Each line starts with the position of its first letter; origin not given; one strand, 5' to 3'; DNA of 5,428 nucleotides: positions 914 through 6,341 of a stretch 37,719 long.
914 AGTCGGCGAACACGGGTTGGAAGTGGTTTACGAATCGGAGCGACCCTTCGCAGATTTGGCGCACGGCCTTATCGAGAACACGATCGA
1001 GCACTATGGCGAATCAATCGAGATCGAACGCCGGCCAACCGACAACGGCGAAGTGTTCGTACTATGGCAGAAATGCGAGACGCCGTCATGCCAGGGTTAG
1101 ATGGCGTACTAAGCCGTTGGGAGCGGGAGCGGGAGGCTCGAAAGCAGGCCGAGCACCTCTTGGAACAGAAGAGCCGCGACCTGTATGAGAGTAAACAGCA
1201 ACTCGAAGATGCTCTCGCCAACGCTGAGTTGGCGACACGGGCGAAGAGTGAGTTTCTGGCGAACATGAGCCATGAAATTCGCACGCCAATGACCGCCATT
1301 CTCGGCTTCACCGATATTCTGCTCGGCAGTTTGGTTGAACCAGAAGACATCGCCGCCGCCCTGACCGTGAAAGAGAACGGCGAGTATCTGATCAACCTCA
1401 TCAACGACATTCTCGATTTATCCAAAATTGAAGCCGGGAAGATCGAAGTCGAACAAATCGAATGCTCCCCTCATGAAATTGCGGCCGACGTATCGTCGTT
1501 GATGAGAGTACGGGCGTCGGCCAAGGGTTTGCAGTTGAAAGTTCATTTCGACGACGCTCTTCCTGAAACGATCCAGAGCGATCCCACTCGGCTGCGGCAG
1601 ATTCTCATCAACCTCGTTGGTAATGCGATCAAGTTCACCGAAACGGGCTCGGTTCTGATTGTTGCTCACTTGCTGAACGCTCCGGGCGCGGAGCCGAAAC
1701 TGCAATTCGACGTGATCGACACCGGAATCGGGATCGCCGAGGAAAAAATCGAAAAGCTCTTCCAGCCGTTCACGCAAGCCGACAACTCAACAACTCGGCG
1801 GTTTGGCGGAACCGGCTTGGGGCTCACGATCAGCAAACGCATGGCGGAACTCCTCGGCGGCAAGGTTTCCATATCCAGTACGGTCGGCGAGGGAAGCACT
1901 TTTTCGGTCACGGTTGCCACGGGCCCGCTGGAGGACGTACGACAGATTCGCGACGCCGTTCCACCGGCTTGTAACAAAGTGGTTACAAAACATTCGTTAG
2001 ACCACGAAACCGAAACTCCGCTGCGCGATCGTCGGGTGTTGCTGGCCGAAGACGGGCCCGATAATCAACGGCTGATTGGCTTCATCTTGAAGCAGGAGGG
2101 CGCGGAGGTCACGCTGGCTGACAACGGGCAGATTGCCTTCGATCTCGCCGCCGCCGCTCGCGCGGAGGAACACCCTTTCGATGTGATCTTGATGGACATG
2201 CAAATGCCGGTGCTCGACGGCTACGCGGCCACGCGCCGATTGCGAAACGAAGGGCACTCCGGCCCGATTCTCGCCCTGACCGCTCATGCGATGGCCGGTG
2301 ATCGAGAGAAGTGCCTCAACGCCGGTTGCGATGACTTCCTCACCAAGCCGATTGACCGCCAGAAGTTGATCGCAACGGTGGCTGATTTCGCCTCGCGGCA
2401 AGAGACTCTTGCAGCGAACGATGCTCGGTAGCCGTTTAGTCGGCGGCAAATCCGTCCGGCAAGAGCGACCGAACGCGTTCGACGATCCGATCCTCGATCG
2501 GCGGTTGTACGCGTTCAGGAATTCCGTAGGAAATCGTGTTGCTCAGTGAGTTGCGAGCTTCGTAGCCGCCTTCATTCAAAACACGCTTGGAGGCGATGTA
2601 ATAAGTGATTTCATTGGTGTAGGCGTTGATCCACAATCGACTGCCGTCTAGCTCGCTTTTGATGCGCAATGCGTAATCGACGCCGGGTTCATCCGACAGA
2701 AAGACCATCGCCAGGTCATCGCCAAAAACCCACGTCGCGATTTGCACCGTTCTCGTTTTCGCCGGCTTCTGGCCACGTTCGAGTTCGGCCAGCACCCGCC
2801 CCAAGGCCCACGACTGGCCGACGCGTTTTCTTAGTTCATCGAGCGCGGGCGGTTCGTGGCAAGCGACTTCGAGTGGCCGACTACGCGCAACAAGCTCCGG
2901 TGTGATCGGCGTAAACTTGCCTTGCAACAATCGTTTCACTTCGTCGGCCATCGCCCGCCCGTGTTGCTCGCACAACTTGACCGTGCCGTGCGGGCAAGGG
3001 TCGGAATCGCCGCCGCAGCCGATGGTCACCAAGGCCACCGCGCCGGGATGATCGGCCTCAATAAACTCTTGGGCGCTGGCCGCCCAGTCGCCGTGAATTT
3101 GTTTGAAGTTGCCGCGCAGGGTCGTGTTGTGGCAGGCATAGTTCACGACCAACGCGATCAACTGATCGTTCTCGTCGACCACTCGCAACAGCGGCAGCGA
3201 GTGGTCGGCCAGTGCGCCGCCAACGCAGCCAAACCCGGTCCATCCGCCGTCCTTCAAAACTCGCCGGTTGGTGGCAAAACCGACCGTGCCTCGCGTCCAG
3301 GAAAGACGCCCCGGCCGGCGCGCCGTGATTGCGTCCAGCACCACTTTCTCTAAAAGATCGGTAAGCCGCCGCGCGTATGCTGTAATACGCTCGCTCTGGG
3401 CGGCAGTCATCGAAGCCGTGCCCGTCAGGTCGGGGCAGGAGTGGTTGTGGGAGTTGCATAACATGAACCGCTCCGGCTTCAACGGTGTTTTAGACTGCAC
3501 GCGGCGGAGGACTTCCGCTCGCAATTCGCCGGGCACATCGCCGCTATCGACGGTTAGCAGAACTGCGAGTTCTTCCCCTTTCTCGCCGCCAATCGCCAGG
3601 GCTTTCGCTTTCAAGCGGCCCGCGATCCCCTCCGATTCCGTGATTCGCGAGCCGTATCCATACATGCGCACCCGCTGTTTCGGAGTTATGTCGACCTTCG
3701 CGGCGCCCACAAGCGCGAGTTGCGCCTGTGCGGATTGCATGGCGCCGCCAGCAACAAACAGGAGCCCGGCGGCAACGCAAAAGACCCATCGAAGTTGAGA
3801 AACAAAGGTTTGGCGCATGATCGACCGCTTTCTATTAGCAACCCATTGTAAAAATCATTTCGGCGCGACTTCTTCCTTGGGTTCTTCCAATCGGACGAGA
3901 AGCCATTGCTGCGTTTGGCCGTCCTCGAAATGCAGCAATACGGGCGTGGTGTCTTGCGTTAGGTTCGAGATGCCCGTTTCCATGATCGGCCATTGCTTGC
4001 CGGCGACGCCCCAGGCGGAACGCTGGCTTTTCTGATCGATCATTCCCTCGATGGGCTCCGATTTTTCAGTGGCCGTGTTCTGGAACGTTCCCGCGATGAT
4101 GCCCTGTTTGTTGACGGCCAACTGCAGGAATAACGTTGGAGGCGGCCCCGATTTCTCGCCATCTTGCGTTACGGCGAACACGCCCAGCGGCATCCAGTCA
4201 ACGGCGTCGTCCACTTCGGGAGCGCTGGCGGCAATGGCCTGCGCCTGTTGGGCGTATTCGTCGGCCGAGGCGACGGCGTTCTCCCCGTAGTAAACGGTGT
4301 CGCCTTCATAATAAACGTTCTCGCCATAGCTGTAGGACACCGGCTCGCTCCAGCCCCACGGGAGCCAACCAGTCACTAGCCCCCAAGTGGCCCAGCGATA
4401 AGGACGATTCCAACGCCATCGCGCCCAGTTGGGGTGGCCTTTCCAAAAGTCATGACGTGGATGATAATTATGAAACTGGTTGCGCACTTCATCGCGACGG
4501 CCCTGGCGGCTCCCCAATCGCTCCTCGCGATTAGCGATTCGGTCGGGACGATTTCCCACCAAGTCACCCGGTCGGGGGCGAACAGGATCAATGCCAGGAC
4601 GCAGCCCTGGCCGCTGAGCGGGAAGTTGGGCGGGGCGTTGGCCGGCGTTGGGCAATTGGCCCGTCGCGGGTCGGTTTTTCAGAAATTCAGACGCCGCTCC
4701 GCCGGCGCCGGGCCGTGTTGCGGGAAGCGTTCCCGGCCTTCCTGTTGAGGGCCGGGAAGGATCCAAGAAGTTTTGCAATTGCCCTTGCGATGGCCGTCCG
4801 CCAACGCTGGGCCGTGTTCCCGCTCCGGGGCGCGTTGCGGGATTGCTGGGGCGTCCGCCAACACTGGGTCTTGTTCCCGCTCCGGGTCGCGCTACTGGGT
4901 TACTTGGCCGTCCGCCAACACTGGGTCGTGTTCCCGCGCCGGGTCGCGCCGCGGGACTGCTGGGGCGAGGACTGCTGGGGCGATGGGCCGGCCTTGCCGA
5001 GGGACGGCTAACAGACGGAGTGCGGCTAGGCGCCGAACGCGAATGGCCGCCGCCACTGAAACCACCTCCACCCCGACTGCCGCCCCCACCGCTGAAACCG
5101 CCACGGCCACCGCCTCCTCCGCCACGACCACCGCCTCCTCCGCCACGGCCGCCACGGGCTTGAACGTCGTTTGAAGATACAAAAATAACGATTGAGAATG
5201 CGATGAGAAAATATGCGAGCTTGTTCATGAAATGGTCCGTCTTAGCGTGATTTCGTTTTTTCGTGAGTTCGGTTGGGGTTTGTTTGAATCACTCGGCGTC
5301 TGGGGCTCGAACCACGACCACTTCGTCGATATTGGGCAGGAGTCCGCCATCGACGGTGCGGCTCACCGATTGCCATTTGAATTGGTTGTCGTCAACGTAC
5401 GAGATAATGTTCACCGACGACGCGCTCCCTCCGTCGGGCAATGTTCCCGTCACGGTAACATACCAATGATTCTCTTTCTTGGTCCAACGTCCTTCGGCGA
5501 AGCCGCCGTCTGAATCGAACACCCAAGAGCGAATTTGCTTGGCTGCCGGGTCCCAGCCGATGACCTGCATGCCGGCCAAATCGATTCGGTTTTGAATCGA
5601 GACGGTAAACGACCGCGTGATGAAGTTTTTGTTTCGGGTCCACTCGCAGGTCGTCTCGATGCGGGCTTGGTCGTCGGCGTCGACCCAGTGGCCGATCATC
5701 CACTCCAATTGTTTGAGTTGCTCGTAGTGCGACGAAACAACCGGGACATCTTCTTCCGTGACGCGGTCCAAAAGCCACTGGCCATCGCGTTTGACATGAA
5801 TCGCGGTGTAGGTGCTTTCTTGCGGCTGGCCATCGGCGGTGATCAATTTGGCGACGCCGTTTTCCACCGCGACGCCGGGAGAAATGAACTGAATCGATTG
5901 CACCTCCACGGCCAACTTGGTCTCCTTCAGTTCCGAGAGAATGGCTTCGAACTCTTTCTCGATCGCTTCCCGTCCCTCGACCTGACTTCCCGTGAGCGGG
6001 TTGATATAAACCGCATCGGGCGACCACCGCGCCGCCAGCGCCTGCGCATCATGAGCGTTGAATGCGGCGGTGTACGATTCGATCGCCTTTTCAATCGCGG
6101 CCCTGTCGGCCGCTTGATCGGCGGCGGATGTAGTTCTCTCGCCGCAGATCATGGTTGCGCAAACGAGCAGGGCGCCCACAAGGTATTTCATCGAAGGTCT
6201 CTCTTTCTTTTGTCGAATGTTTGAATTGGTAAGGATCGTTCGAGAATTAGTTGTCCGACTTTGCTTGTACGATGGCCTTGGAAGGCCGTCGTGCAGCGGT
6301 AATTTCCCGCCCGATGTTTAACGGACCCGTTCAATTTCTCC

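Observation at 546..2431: H-NOX haem sensor with a hybrid histidine kinase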

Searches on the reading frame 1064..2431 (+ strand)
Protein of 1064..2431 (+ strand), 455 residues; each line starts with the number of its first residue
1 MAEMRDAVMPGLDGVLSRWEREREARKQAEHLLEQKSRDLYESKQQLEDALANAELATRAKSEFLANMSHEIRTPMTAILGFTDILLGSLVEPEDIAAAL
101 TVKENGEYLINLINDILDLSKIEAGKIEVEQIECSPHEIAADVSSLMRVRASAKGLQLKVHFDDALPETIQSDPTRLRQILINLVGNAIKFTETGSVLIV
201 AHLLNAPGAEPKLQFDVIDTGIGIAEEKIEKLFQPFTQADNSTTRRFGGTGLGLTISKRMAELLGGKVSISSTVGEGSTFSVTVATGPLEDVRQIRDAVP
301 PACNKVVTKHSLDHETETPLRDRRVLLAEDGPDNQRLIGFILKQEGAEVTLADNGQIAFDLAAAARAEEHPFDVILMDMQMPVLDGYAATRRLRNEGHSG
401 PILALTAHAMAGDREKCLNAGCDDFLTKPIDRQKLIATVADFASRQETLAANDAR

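Call 3: search_protein_families(library=pfam, proteins=[window:1064-2431:+], max_evalue=0.01)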
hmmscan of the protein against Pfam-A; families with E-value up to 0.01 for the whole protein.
window:1064-2431:+ (455 aa): 3 families
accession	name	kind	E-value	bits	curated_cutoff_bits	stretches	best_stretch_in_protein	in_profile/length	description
PF02518.31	HATPase_c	-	5.2e-29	101.4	26.4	1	173-284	2-107/111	Histidine kinase-, DNA gyrase B-, and HSP90-like ATPase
PF00072.30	Response_reg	-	1.1e-27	96.8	30.2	1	325-439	1-110/111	Response regulator receiver domain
PF00512.31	HisKA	-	4.1e-18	65.6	26.9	1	60-125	1-66/66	His Kinase A (phospho-acceptor) domain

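Call 4: search_protein_families(library=ncbifam, proteins=[window:1064-2431:+], max_evalue=0.01)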
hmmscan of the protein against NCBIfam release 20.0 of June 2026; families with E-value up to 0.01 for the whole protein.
window:1064-2431:+ (455 aa): 152 families (the best 25 are shown)
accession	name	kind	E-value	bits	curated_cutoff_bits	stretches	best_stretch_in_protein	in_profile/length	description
NF008318.0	PRK11107.1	equivalog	2.4e-108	363.4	890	2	48-285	280-517/920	two-component sensor histidine kinase BarA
TIGR02956.1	TMAO_torS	equivalog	1.9e-103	347.3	676.5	1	26-443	422-820/967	TMAO reductase system sensor histidine kinase/response regulator TorS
NF038297.2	hybrid_HK_HrmK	equivalog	7.5e-90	302.3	725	1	36-440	210-605/607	hybrid histidine kinase/response regulator HrmK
NF041947.1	LuxQ_Vibrio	equivalog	2.1e-89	300.5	1200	1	39-444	450-840/843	quorum-sensing autoinducer 2 sensor kinase/phosphatase LuxQ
NF011874.0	PRK15347.1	equivalog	2.4e-86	290.6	852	2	41-291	378-616/921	two component system sensor kinase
NF045901.1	HisKinLetSLeg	equivalog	2.5e-86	290.5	1650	2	35-285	266-517/906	two-component system sensor histidine kinase LetS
NF008302.0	PRK11091.1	equivalog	9.6e-79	265.4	838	1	37-448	263-648/779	aerobic respiration two-component sensor histidine kinase ArcB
NF008099.0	PRK10841.1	equivalog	6.3e-77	259.2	920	2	45-284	454-688/949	two-component system sensor histidine kinase RcsC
NF008543.0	PRK11466.1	equivalog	4.9e-67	226.5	982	1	26-446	409-801/914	TMAO reductase system sensor histidine kinase/response regulator TorS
NF046044.1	PnpS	equivalog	4.9e-56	190.4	400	1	58-284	167-389/390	two-component system histidine kinase PnpS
NF007420.1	PRK09959.1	equivalog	3.4e-52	177.2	1995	1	47-435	698-1066/1197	acid-sensing system histidine kinase EvgS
NF047465.1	hybrid_HK_LvrA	exception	2.3e-50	171.5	1200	1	24-449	166-590/819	hybrid histidine kinase/response regulator LvrA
NF050805.1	CellDivHKDivJCaul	equivalog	5.2e-49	166.9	1000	1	43-284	280-518/531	cell cycle sensor histidine kinase DivJ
NF041832.1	near_NosP_CTERM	subfamily_domain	6.1e-49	167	400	1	55-440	1-367/370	NahK/ErcS family hybrid sensor histidine kinase/response regulator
TIGR02966.1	phoR_proteo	equivalog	7e-46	156.8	334.2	1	58-283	111-332/333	phosphate regulon sensor histidine kinase PhoR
NF041831.1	NO_HK_NahK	exception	2.3e-34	118.5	1500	1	28-285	458-710/854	hybrid sensor histidine kinase/response regulator NahK/ErcS'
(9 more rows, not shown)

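Call 15: list_cluster_members(proteins=[P0001, window:1088-2431:+, window:1064-2431:+, P0003, P0002])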
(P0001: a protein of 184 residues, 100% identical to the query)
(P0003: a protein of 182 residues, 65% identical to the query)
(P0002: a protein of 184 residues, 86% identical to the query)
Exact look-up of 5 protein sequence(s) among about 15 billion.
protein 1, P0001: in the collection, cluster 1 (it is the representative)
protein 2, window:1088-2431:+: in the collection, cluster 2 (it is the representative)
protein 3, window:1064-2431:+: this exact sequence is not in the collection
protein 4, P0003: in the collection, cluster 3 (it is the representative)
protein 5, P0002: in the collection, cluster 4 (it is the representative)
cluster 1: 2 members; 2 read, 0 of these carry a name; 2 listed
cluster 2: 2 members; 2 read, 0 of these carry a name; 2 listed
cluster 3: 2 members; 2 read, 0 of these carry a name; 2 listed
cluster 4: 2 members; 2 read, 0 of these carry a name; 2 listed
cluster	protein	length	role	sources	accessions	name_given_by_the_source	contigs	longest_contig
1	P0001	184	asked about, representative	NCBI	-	-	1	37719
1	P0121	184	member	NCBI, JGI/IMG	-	-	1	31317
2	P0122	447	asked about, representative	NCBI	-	-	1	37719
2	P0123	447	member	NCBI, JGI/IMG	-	-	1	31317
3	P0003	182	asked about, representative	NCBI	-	-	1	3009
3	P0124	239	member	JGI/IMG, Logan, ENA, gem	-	-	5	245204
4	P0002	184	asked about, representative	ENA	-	-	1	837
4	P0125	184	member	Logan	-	-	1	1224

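Call 50: search_protein_families(library=pfam, proteins=[L007:8070-8825:-, L007:3755-4417:-], max_evalue=0.01)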
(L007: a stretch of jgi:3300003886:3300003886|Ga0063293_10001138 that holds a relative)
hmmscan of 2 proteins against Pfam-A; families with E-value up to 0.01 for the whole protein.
L007:8070-8825:- (251 aa): 2 families
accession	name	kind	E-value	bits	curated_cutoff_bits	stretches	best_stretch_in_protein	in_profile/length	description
PF07298.16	NnrU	-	1.6e-06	28.3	24.7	1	54-210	4-138/188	NnrU protein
PF14015.11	DUF4231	-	0.00046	21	24.7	0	176-233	23-78/103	Protein of unknown function (DUF4231)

L007:3755-4417:- (220 aa): 0 families

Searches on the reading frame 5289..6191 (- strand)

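Call 3: search_protein_families(library=pfam, proteins=[window:5289-6191:-], max_evalue=0.01)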
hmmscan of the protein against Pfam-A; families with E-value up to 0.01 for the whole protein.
window:5289-6191:- (300 aa): 9 families
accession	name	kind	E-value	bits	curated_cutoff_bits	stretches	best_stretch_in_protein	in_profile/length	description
PF12680.13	SnoaL_2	-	1.3e-13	51.9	27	1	38-139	2-99/102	SnoaL-like domain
PF14534.12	DUF4440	-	1.4e-12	48.4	25.2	1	33-141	1-107/107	Domain of unknown function (DUF4440)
PF13474.12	SnoaL_3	-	7.6e-10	39.6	22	1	33-139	1-109/121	SnoaL-like domain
PF13577.12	SnoaL_4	-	3.2e-07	30.8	24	1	26-144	2-125/126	SnoaL-like domain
PF08332.16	CaMKII_AD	-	5.3e-07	30.3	22.1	1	31-140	3-118/128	Calcium/calmodulin dependent protein kinase II association domain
PF02136.26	NTF2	-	0.00012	23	21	1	35-98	4-67/116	Nuclear transport factor 2 (NTF2) domain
PF18358.7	Tudor_4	-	0.0013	18.7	25.8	1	130-165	6-41/50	Histone methyltransferase Tudor domain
PF18431.6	RNAse_A_bac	-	0.0049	18.1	27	1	131-184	6-58/113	Bacterial CdiA-CT RNAse A domain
PF07366.18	SnoaL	-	0.0069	16.7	28.4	0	36-98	3-64/126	SnoaL-like polyketide cyclase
